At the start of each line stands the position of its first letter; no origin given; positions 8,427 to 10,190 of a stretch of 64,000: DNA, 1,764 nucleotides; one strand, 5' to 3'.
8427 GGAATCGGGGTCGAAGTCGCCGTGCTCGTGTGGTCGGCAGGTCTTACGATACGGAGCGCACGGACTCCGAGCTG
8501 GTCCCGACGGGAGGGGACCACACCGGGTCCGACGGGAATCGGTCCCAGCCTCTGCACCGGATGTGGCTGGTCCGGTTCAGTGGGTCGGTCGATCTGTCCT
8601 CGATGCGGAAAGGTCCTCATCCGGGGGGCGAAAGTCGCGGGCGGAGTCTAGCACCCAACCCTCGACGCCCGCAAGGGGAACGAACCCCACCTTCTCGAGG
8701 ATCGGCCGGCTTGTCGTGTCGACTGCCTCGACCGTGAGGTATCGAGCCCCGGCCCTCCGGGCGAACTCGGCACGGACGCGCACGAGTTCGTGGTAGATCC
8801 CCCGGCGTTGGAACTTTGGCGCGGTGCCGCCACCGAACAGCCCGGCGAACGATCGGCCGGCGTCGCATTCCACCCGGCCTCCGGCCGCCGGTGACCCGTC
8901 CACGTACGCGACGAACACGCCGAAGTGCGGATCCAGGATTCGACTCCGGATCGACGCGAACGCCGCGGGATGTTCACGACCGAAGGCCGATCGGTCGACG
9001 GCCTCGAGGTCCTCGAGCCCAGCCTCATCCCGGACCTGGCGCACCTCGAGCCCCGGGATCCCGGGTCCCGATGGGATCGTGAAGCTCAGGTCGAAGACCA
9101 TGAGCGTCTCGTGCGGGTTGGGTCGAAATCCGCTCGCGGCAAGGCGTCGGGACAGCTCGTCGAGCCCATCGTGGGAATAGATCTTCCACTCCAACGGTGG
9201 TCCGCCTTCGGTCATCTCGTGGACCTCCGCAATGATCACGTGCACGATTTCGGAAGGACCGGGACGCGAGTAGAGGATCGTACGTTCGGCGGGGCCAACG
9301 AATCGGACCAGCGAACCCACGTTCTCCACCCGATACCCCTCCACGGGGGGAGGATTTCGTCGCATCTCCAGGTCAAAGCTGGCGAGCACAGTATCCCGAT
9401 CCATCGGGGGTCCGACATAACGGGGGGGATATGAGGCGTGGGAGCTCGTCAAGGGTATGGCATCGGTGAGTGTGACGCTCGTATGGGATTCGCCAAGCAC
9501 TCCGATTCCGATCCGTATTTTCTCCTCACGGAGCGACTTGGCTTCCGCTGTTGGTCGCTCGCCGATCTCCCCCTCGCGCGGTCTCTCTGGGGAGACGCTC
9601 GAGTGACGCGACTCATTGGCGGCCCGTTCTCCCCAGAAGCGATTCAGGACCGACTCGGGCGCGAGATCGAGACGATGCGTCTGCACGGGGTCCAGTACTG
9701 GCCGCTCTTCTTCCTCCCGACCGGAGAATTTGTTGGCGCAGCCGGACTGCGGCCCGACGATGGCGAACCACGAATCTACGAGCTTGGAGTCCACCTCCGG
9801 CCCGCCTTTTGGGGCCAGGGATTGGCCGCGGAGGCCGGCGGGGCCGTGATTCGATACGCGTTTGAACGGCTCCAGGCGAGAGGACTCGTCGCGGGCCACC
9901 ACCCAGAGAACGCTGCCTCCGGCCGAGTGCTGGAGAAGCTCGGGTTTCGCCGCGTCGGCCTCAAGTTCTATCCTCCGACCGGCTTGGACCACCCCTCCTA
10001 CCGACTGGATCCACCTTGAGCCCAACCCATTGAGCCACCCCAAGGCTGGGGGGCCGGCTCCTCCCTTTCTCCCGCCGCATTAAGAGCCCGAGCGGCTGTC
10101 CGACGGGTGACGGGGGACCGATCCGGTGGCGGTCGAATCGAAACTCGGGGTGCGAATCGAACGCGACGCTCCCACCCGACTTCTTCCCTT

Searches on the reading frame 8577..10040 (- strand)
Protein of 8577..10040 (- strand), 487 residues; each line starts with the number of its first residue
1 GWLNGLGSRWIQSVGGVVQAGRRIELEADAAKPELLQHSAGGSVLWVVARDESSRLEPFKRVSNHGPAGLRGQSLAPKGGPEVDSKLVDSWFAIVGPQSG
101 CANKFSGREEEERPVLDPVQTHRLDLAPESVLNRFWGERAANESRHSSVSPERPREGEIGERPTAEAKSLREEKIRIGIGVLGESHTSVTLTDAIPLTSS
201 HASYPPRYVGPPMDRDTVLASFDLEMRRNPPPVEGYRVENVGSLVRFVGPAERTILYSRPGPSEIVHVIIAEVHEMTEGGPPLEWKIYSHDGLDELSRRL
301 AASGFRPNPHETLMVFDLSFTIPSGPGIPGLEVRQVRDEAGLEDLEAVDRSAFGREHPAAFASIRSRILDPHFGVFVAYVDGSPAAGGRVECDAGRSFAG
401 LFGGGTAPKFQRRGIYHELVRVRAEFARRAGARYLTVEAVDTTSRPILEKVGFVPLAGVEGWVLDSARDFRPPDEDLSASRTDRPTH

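Call 56: search_protein_families(library=pfam, proteins=[window:8577-10040:-], max_evalue=0.00001)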
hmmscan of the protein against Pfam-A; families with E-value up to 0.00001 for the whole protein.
window:8577-10040:- (487 aa): 1 family
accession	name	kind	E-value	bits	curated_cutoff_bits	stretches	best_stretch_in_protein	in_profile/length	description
PF00583.31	Acetyltransf_1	-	6.8e-06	26.8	20.7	0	355-453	15-116/116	Acetyltransferase (GNAT) family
